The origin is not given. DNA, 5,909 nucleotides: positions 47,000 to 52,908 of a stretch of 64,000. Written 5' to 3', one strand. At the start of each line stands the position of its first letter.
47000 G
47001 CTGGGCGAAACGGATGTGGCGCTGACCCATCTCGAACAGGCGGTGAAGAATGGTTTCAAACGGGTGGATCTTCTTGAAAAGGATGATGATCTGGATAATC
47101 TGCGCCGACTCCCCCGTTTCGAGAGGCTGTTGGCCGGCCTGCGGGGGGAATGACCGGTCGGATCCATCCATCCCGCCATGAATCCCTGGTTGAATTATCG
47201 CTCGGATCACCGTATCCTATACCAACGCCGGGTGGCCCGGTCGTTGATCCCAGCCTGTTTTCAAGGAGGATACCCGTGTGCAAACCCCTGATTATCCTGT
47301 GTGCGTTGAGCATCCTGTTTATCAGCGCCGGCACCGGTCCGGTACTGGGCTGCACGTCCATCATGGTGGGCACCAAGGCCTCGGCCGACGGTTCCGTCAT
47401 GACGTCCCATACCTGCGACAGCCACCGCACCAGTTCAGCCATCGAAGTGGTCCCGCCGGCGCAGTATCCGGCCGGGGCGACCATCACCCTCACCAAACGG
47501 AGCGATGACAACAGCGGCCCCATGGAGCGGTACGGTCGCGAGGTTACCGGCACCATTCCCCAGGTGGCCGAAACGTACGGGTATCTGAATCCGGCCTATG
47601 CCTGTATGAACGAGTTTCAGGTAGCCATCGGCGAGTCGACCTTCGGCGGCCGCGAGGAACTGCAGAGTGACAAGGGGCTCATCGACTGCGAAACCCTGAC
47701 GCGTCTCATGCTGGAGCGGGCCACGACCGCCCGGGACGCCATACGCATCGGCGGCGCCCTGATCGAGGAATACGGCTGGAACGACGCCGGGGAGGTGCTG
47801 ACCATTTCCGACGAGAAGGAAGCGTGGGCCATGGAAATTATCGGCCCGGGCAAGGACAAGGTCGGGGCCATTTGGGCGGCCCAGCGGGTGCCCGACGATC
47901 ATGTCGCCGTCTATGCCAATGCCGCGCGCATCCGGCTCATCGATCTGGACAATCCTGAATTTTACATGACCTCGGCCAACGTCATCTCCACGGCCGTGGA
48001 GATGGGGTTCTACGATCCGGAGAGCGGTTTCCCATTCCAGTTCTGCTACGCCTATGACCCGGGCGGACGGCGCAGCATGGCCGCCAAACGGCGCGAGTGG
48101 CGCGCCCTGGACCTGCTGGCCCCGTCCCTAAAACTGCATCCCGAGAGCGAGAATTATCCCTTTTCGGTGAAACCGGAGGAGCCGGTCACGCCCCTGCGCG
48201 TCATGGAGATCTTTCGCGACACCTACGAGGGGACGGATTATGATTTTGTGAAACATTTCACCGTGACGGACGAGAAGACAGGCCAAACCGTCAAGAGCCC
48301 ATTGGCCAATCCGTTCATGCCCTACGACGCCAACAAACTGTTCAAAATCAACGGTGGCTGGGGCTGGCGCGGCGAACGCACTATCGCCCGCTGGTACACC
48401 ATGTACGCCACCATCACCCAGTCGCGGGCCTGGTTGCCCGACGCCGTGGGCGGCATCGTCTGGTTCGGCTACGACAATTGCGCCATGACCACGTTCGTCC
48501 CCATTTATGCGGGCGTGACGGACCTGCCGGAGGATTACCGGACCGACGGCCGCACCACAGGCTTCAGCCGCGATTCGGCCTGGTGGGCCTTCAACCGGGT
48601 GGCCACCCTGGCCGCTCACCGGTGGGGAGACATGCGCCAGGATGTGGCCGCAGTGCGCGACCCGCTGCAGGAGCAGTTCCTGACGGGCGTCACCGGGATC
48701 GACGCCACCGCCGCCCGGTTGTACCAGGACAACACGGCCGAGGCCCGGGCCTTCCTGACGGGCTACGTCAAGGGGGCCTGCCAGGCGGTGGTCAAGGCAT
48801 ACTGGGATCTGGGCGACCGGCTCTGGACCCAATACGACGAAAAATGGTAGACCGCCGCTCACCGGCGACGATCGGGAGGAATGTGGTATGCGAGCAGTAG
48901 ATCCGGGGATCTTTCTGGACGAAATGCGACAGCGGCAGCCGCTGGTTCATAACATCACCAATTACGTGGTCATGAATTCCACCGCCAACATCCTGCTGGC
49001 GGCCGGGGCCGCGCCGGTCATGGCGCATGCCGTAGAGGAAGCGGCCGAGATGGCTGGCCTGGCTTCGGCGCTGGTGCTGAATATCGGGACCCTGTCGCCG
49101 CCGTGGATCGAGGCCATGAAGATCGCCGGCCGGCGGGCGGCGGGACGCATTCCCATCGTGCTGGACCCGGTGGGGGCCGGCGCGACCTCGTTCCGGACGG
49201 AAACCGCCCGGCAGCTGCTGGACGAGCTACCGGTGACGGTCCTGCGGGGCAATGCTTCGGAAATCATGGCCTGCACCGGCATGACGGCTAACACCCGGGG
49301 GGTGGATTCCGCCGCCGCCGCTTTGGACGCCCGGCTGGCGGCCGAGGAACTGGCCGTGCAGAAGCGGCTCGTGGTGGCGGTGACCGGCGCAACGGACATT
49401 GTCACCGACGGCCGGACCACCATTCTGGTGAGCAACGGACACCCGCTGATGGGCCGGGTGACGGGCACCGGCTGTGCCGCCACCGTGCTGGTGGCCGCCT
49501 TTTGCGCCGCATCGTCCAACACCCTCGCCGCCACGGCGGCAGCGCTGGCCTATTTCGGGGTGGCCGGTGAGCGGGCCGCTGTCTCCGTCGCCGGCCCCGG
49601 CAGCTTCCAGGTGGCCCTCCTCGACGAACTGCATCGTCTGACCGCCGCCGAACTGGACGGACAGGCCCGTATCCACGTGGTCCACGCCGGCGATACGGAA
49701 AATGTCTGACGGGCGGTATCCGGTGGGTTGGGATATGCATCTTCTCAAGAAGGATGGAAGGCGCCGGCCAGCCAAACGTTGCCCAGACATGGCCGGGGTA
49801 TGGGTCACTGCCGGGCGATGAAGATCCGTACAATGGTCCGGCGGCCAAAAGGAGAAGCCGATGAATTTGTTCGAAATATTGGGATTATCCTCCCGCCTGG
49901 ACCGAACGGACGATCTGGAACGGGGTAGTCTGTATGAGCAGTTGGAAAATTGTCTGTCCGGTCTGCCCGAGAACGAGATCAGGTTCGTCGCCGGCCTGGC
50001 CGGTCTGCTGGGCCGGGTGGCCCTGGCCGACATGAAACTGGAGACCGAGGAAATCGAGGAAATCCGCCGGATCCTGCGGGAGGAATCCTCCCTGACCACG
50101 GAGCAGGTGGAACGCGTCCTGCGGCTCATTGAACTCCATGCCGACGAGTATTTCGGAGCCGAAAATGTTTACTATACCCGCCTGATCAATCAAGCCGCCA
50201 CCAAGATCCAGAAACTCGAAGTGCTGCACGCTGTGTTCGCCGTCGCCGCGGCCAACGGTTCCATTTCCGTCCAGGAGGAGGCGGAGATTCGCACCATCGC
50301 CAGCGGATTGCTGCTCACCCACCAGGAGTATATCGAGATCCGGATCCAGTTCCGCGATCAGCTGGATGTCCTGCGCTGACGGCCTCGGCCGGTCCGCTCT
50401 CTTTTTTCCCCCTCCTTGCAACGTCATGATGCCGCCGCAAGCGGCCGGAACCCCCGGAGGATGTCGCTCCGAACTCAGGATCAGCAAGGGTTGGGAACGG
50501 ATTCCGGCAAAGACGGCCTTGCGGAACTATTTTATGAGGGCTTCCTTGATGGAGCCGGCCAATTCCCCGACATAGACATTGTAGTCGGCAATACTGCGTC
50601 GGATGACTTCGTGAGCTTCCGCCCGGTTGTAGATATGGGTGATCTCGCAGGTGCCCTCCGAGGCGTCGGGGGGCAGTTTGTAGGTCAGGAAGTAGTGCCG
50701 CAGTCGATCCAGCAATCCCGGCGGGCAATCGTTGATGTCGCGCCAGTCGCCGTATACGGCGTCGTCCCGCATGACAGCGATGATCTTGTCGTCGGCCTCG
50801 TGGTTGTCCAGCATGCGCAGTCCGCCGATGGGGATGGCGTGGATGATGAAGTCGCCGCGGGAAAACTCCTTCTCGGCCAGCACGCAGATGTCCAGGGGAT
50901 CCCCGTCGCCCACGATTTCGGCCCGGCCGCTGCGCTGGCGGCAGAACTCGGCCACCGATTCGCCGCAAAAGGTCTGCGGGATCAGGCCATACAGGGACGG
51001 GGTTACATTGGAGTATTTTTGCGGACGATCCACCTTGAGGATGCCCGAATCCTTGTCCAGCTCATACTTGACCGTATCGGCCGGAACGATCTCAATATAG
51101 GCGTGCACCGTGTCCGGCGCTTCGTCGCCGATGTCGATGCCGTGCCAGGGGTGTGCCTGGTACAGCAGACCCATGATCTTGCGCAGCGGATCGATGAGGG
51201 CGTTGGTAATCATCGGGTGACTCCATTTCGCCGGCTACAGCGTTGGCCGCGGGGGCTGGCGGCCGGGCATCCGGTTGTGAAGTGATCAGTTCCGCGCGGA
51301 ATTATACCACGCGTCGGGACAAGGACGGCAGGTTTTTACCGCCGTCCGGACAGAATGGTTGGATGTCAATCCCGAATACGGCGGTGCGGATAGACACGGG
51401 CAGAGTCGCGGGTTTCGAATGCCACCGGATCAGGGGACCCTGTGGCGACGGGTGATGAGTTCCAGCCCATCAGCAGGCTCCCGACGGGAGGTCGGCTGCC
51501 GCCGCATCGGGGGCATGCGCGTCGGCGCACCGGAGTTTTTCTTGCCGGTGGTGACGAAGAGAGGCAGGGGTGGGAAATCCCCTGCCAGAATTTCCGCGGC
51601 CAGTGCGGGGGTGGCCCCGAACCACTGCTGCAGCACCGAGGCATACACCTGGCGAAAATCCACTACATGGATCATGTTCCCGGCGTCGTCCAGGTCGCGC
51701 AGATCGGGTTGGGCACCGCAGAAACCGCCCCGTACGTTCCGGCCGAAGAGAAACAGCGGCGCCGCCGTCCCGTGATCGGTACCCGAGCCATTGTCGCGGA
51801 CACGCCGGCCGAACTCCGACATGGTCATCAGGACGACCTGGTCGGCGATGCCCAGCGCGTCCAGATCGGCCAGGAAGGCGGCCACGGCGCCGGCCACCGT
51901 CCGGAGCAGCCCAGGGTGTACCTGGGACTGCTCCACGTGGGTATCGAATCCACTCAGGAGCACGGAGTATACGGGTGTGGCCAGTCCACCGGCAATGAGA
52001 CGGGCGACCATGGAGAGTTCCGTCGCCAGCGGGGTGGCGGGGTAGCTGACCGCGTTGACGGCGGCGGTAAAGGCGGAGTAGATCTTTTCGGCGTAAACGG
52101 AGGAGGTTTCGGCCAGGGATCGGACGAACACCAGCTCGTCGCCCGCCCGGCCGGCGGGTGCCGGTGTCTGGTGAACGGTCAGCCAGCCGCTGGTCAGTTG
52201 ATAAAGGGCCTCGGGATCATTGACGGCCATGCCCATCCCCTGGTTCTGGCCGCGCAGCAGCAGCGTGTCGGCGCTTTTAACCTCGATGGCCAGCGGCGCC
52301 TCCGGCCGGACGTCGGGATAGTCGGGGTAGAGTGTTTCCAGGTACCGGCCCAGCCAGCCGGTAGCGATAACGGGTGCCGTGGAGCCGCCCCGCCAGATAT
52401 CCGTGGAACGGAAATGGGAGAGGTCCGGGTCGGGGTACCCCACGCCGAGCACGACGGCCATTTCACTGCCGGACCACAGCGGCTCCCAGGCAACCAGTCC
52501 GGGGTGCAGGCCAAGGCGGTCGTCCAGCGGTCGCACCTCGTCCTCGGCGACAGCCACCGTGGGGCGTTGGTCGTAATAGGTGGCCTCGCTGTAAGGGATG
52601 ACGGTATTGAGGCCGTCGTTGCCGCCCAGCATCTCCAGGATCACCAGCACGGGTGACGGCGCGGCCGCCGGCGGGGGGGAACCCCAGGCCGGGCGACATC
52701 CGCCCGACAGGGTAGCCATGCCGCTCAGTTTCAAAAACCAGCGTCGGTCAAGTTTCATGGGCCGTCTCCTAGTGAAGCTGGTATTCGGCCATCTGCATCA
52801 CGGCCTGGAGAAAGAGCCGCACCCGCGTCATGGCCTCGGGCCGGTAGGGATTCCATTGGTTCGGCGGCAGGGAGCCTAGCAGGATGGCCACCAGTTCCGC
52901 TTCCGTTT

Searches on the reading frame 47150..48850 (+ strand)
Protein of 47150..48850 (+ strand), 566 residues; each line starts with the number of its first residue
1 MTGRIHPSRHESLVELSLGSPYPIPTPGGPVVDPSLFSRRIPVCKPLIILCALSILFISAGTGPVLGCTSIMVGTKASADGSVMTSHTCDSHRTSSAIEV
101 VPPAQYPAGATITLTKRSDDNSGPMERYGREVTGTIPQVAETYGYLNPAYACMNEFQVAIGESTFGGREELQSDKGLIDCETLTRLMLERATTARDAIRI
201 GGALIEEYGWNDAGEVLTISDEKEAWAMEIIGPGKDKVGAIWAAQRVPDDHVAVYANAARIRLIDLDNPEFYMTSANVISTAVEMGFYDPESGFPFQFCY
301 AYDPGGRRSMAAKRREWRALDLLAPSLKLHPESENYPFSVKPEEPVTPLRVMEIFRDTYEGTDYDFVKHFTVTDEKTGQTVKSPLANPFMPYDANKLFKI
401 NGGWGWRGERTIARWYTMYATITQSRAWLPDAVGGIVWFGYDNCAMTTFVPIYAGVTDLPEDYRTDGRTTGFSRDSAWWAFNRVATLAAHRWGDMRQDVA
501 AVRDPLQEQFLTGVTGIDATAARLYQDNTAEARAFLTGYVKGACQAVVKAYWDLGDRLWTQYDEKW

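Call 40: search_protein_families(library=pfam, proteins=[window:47150-48850:+], max_evalue=0.001)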
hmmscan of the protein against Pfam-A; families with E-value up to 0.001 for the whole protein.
window:47150-48850:+ (566 aa): 1 family
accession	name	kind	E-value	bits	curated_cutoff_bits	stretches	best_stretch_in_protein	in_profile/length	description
PF03577.20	Peptidase_C69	-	5.3e-65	220.4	23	1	68-502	2-399/402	Peptidase family C69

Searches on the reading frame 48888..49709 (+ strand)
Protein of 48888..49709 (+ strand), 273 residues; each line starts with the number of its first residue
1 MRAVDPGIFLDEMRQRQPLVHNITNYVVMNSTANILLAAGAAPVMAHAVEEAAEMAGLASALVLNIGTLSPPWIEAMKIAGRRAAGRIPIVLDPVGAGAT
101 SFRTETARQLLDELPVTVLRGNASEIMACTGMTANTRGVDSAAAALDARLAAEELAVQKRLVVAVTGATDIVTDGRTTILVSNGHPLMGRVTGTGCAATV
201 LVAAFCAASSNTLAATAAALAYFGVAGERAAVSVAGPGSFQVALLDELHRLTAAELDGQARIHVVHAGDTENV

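Call 40: search_protein_families(library=pfam, proteins=[window:48888-49709:+], max_evalue=0.001)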
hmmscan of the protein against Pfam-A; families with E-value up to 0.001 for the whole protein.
window:48888-49709:+ (273 aa): 2 families
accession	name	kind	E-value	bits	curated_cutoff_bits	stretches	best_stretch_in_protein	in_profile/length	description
PF02110.20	HK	-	3.8e-83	279.1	27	1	10-253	1-246/247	Hydroxyethylthiazole kinase family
PF08543.17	Phos_pyr_kin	-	1e-05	25.5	27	1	84-224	83-229/246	Phosphomethylpyrimidine kinase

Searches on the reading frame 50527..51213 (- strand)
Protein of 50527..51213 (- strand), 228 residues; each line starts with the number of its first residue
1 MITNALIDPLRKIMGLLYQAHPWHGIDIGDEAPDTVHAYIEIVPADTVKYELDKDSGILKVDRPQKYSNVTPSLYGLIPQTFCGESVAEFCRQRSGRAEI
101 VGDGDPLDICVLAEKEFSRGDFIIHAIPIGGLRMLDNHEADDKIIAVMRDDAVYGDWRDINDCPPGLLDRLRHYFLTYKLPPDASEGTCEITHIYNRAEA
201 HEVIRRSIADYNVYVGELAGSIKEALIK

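Call 40: search_protein_families(library=pfam, proteins=[window:50527-51213:-], max_evalue=0.001)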
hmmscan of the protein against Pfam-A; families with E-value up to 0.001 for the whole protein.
window:50527-51213:- (228 aa): 1 family
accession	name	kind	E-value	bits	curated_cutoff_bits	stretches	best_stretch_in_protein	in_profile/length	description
PF00719.24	Pyrophosphatase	-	1.6e-42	145.3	23.5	1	39-211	2-152/153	Inorganic pyrophosphatase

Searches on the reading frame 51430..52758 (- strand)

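Call 40: search_protein_families(library=pfam, proteins=[window:51430-52758:-], max_evalue=0.001)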
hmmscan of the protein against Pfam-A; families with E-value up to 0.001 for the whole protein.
window:51430-52758:- (442 aa): 1 family
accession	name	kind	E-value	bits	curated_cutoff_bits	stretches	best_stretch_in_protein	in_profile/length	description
PF07394.17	DUF1501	-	3e-26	92.9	27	1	38-368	4-353/390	Protein of unknown function (DUF1501)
